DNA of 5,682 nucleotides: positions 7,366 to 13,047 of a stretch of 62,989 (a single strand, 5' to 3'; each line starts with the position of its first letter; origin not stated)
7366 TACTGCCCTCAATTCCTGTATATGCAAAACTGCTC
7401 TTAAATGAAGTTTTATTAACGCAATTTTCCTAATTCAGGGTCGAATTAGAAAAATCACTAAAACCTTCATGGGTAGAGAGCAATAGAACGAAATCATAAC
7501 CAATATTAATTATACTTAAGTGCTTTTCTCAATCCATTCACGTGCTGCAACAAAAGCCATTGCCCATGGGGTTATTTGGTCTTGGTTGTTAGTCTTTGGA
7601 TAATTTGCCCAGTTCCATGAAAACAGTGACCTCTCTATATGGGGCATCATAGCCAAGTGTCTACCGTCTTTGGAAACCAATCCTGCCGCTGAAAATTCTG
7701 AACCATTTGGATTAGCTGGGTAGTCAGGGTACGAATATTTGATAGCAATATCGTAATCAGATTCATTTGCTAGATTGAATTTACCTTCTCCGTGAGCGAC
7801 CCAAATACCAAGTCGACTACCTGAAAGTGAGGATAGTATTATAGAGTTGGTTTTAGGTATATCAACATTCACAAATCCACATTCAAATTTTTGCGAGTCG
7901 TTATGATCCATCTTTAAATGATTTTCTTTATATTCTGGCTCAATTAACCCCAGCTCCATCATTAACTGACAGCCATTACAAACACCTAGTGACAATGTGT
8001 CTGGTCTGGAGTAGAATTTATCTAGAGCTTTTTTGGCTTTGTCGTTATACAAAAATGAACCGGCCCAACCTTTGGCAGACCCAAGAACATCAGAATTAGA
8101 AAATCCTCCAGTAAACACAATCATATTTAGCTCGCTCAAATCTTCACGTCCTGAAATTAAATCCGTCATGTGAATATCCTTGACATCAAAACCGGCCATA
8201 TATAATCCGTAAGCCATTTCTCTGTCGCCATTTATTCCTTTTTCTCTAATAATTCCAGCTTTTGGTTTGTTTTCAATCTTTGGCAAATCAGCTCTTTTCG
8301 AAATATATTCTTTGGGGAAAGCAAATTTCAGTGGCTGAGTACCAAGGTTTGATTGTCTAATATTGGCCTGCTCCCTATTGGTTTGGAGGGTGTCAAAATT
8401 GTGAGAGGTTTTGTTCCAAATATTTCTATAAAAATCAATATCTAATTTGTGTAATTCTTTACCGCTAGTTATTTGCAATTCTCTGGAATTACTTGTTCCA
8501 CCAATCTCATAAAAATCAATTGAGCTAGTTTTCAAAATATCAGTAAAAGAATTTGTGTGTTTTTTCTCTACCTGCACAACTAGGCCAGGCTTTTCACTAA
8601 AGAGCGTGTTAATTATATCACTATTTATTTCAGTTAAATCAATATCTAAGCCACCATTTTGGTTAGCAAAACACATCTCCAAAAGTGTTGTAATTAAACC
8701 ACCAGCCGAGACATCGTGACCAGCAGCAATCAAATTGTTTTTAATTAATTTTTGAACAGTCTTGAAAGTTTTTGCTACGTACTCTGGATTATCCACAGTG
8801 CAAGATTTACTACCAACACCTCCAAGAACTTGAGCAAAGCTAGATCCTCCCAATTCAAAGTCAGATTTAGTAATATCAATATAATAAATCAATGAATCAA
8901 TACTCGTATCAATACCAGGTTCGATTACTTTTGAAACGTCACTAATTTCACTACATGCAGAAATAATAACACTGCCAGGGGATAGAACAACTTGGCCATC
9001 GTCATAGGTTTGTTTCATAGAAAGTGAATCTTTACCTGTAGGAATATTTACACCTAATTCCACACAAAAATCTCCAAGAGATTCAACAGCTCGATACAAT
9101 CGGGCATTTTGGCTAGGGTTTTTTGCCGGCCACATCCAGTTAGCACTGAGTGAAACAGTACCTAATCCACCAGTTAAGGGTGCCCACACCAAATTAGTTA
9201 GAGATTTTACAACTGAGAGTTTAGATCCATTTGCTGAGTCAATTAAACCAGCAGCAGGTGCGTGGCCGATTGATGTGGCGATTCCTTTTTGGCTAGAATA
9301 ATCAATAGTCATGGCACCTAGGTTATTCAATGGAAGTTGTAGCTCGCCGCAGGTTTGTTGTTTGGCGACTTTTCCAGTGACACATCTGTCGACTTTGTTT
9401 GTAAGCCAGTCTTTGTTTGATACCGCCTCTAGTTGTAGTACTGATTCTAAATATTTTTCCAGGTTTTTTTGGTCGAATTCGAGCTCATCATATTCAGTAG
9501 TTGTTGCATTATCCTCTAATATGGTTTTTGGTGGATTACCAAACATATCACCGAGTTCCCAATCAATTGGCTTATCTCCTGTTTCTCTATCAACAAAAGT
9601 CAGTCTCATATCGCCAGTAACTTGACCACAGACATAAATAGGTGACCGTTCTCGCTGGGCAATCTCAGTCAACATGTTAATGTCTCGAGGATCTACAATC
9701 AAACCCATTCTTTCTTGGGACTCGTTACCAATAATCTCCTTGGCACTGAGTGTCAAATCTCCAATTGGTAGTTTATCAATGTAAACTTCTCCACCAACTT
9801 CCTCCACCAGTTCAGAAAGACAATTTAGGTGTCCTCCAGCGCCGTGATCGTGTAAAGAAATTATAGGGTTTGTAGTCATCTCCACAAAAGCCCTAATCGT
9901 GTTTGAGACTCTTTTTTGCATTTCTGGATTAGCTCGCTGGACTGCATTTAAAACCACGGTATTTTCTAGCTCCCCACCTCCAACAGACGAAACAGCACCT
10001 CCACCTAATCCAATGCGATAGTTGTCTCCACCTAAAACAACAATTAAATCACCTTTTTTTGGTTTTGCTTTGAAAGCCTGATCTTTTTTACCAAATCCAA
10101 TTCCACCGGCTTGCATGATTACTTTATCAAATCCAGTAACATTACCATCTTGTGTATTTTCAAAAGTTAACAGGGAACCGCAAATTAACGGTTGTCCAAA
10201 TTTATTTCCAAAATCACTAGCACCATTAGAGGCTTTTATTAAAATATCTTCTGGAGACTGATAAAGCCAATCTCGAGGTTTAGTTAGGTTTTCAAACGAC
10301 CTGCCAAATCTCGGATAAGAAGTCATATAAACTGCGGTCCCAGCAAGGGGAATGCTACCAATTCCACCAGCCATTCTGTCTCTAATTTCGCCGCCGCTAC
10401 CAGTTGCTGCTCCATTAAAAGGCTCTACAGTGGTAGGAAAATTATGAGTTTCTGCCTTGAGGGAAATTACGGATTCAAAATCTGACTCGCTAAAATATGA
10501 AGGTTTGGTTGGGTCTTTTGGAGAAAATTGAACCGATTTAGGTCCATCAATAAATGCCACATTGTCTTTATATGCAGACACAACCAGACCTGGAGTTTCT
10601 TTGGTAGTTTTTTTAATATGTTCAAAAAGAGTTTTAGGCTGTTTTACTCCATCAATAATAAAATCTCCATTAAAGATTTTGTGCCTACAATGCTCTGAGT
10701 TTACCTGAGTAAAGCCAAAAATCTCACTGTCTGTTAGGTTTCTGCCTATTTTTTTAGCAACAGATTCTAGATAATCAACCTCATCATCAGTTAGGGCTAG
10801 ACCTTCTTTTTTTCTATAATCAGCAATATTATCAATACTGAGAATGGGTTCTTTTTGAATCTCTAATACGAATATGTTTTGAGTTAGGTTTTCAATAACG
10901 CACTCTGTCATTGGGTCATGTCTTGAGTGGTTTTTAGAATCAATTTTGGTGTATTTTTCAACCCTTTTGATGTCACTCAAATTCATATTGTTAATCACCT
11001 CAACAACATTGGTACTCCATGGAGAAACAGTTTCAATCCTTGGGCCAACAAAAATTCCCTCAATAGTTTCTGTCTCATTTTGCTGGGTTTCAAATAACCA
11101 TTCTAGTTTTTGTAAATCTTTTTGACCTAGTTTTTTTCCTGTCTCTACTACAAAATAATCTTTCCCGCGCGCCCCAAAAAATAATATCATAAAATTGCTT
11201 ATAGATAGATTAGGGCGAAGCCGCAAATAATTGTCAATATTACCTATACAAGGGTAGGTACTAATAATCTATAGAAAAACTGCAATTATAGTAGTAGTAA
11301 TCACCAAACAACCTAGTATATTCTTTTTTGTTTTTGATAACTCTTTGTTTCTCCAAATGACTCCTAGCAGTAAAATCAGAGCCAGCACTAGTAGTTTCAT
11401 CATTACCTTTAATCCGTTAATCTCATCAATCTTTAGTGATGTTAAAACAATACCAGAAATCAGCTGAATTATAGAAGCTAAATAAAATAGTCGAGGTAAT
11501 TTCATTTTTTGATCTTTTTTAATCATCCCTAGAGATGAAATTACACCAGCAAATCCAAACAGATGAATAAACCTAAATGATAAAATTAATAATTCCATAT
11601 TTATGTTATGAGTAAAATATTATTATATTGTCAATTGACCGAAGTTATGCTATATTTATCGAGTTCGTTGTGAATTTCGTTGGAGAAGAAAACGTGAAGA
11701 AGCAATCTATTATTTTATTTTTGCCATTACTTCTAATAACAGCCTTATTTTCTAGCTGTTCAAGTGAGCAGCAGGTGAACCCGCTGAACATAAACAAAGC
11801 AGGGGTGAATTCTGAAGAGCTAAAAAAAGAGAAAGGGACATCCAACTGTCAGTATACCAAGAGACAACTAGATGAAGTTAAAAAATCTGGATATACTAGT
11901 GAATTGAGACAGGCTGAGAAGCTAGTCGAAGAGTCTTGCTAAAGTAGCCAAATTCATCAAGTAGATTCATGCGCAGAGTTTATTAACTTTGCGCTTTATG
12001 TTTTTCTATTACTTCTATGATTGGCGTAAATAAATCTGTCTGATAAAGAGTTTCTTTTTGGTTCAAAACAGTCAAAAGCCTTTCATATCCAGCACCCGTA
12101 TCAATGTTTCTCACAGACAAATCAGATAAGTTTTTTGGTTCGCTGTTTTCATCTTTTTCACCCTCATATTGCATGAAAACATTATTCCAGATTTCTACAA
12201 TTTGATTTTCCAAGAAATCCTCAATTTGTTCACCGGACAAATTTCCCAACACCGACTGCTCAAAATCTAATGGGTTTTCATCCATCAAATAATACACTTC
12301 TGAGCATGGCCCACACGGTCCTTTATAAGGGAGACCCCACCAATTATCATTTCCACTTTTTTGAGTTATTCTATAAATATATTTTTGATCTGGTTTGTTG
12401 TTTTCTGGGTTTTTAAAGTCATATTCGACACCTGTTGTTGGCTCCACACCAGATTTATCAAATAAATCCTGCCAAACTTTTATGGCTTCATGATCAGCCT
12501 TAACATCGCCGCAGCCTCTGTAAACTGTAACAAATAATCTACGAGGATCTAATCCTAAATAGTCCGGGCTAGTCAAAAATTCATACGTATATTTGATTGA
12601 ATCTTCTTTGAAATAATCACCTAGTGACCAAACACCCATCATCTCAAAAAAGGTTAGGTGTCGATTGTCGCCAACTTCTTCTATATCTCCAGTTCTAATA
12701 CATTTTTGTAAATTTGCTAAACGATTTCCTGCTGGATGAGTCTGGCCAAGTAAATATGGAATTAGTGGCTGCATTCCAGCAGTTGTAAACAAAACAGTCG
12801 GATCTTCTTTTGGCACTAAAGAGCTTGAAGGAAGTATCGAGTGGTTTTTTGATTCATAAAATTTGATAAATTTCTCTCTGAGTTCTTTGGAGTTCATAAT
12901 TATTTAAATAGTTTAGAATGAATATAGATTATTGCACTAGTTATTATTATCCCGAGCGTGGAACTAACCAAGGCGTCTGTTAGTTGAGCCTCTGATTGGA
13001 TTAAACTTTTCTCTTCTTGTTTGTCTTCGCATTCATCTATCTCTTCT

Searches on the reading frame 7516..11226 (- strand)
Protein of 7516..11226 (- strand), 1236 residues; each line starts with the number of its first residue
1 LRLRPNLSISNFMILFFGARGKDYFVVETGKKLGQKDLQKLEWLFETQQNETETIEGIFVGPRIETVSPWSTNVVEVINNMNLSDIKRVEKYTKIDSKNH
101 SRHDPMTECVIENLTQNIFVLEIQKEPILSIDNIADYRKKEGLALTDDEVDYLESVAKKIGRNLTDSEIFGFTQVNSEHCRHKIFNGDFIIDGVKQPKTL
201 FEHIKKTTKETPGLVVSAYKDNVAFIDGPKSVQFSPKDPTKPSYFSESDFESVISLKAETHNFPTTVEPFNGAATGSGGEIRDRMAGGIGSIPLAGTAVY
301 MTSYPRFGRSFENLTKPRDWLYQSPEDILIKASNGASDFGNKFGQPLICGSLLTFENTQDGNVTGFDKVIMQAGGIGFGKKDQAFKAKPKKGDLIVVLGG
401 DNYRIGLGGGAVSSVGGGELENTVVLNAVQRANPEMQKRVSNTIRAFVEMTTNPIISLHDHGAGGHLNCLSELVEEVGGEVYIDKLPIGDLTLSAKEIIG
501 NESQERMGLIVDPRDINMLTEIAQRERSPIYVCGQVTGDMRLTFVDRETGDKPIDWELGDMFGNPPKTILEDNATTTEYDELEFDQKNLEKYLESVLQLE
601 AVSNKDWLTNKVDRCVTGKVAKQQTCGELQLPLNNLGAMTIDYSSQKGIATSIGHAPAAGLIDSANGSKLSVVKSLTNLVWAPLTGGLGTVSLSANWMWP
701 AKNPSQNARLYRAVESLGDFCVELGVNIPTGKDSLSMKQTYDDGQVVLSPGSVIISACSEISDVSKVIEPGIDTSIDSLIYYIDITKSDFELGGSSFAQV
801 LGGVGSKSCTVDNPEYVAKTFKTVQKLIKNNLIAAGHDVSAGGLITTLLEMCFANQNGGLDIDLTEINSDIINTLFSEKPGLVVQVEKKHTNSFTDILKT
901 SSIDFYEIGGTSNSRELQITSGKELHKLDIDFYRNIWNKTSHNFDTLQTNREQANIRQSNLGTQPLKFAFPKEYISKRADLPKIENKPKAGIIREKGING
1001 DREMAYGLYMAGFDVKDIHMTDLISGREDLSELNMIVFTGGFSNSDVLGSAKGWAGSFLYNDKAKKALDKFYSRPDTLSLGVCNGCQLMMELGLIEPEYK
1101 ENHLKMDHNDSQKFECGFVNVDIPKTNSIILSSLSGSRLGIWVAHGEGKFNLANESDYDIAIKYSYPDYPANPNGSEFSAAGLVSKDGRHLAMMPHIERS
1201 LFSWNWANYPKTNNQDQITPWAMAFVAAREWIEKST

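Call 15: search_protein_families(library=pfam, proteins=[window:7516-11226:-])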
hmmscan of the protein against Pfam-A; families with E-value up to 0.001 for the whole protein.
window:7516-11226:- (1236 aa): 5 families
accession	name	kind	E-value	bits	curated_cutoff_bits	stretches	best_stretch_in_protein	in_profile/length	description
PF13507.12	GATase_5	-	3.6e-80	269.2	27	1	987-1232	1-260/260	CobB/CobQ-like glutamine amidotransferase domain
PF22689.1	FGAR-AT_PurM_N-like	-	1.3e-42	145.7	27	1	604-759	1-159/160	FGAR-AT PurM_N-like domain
PF02769.27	AIRS_C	-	1.1e-38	133.3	23.1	2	390-544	1-153/156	AIR synthase related protein, C-terminal domain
PF18072.6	FGAR-AT_linker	-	8.3e-20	71.5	26.6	1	134-183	1-50/50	Formylglycinamide ribonucleotide amidotransferase linker domain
PF18076.6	FGAR-AT_N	-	6.4e-13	49.1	26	1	25-111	4-105/115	Formylglycinamide ribonucleotide amidotransferase N-terminal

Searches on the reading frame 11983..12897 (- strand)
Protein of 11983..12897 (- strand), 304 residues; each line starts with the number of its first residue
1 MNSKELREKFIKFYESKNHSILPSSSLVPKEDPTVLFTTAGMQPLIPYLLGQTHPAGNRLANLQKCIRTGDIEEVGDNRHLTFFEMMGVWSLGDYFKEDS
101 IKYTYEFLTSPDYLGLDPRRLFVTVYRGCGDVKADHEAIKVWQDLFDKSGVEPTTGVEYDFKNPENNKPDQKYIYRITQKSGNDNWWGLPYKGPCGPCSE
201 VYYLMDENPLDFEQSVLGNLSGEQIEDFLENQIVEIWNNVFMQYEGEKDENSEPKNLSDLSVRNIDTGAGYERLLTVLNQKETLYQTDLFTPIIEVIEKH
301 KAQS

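Call 37: search_protein_families(library=pfam, proteins=[window:11983-12897:-])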
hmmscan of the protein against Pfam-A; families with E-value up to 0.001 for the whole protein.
window:11983-12897:- (304 aa): 1 family
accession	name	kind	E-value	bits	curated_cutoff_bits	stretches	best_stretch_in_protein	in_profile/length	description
PF01411.24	tRNA-synt_2c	-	6.3e-71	240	30.3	1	5-301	1-258/552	tRNA synthetases class II (A)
